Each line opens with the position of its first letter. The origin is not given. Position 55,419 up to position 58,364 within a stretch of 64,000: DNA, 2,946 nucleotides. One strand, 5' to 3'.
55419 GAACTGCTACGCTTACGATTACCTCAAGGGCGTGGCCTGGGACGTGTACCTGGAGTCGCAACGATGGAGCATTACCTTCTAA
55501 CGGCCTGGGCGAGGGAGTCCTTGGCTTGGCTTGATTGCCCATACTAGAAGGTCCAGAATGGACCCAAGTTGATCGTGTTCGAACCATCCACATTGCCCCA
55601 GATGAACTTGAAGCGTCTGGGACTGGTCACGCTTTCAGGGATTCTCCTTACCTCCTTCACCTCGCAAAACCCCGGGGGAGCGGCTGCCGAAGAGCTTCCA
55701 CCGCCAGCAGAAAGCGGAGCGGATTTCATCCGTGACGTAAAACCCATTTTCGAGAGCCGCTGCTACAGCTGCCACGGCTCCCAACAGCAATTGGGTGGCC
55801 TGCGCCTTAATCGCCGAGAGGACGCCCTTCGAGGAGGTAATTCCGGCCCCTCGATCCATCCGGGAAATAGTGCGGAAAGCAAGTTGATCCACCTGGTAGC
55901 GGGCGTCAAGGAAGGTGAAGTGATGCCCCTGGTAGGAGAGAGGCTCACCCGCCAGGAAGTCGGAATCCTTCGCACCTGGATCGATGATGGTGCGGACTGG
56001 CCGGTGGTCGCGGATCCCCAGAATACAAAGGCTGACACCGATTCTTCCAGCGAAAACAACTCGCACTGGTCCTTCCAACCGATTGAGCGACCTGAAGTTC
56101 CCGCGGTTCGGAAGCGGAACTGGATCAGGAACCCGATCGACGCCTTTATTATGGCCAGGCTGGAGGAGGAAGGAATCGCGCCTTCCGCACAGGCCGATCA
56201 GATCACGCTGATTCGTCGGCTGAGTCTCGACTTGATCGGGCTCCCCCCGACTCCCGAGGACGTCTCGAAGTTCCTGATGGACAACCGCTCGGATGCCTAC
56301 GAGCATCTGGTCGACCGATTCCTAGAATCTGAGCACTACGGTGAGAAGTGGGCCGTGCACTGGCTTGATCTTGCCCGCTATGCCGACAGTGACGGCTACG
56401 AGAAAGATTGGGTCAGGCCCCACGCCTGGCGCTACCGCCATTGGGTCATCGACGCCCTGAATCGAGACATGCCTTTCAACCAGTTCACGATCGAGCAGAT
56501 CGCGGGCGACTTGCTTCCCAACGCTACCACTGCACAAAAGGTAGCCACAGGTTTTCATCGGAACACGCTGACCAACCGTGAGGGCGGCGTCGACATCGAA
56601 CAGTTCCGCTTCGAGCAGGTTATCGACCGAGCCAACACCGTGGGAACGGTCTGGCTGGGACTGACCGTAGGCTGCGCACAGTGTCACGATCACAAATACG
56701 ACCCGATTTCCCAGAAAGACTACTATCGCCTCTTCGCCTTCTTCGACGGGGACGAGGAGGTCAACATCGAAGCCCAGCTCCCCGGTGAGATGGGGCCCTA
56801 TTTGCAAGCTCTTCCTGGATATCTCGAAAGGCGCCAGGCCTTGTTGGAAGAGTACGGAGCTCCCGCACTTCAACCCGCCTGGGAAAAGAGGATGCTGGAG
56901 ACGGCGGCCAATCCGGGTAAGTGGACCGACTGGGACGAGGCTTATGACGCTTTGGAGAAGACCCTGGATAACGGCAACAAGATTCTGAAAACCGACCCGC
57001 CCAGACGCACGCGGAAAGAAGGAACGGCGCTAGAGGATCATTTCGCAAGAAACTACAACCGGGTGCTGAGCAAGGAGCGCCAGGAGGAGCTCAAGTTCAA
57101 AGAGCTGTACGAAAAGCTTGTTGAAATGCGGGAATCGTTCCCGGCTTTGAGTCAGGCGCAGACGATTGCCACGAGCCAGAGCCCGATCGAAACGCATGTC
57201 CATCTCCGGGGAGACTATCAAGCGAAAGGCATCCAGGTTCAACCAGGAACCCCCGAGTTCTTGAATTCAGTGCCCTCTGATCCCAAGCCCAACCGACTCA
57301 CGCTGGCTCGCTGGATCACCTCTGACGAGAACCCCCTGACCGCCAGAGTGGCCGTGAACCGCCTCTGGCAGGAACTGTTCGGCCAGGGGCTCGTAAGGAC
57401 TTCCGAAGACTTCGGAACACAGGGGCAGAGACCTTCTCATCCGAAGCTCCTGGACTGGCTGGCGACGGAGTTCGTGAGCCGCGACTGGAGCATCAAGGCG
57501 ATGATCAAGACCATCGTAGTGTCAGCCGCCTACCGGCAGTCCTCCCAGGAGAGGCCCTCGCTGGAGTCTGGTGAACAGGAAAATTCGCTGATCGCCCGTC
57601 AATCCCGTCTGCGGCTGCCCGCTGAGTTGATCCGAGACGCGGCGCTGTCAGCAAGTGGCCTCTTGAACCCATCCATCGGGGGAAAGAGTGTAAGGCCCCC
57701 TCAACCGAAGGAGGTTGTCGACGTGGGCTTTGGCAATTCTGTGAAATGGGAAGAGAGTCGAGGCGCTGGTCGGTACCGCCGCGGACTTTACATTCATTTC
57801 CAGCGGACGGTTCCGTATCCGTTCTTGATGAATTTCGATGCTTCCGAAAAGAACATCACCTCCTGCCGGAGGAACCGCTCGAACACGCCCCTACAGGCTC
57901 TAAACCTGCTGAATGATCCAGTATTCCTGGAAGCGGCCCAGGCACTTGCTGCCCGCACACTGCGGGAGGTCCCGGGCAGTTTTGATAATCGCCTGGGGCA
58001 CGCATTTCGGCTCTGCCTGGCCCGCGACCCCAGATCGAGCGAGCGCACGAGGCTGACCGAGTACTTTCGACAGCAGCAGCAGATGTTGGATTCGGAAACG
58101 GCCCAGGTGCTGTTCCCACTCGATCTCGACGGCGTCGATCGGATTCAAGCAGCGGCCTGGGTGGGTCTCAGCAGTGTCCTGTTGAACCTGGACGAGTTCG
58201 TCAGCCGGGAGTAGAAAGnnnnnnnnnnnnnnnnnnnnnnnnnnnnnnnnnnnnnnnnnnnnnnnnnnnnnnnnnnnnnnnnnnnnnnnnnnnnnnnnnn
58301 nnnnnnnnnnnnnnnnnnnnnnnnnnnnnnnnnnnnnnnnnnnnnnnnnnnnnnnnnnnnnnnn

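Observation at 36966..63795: Two paralogous modules: PSCyt/DUF1549/DUF1553 gene, then DUF1501 gene, then a Tat-secreted uncharacterised TIM-barrel-like protein, each next to a GH33 sialidase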

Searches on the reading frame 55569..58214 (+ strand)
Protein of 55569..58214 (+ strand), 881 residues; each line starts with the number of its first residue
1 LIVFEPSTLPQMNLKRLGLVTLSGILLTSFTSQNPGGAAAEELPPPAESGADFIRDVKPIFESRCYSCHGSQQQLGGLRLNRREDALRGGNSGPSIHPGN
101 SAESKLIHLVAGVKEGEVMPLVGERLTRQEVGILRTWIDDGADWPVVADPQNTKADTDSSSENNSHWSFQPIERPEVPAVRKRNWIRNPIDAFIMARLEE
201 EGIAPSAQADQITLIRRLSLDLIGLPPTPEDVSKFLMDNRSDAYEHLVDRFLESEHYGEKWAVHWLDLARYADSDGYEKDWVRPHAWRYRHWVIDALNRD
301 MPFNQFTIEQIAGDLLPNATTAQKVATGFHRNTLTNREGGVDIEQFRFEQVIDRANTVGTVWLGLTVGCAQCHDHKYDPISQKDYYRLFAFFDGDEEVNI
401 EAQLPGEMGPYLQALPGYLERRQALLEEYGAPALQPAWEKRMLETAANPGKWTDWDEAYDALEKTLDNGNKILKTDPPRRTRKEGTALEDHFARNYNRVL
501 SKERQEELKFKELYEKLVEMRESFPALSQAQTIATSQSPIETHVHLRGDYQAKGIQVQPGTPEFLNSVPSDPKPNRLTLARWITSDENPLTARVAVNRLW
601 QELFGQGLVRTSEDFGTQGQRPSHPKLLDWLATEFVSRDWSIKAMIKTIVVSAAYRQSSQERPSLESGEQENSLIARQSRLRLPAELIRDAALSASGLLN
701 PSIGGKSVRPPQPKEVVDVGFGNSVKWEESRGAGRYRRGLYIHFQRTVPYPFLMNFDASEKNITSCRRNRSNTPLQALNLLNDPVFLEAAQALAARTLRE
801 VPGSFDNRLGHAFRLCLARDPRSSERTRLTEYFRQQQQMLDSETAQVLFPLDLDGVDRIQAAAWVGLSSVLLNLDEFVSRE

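Call 4: search_protein_families(library=pfam, proteins=[window:55569-58214:+], max_evalue=0.01)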
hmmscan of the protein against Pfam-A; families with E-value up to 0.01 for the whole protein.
window:55569-58214:+ (881 aa): 5 families
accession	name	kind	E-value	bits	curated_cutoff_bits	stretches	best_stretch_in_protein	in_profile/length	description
PF07587.16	PSD1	-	7.8e-97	323.9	28.5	1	575-832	1-243/244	Protein of unknown function (DUF1553)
PF07583.16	PSCyt2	-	1.5e-91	306.4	29.8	1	189-394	1-206/209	Protein of unknown function (DUF1549)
PF07635.16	PSCyt1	-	9.1e-14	52.3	22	1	65-120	1-56/59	Planctomycete cytochrome C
PF13442.11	Cytochrome_CBB3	-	0.0015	19.3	27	0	55-138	4-68/68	Cytochrome C oxidase, cbb3-type, subunit III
PF22297.1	PccH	-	0.0084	16.6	24.4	0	54-118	3-62/133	PccH Cytochrome c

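Call 35: search_solved_structures(query=window:55569-58214:+, max_evalue=1)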
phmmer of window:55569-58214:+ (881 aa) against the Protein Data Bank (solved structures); distinct sequences matched with E-value up to 1: 30.
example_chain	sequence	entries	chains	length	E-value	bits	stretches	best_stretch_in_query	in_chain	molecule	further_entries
7m1v_A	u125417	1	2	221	0.31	12.3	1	374-424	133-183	Core protein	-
6um3_A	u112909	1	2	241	0.36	12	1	374-423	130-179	NS2B-NS3 PROTEASE fusion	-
6btm_A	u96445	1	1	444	0.41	11.8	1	19-74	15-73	Alternative Complex III subunit A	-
8ovc_O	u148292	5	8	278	0.44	11.7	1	23-74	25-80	Cytochrome bc1 complex cytochrome c subunit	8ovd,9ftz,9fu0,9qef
6adq_C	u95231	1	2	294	0.47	11.6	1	23-74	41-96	Cytochrome bc1 complex cytochrome c subunit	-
6hwh_M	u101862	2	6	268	0.54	11.4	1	24-74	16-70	Cytochrome bc1 complex cytochrome c subunit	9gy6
4rlr_A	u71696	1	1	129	0.65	11.2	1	53-72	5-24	Cytochrome c, 1 heme-binding site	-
8y9v_B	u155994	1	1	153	0.74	11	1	374-424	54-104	Serine protease NS3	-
7doc_D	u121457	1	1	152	0.74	11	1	374-424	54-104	Core protein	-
6l4z_F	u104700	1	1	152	0.75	11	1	374-424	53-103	Genome polyprotein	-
7doc_B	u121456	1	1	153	0.75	11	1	374-424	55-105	Core protein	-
6l4z_D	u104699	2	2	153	0.75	11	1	374-424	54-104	Genome polyprotein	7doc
6kk3_B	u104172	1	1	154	0.76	10.9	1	374-424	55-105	Genome polyprotein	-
6l4z_B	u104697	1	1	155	0.77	10.9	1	374-424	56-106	Genome polyprotein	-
5gxj_A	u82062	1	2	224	0.79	10.9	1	374-423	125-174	FLAVIVIRUS_NS2B,LINKER,Peptidase S7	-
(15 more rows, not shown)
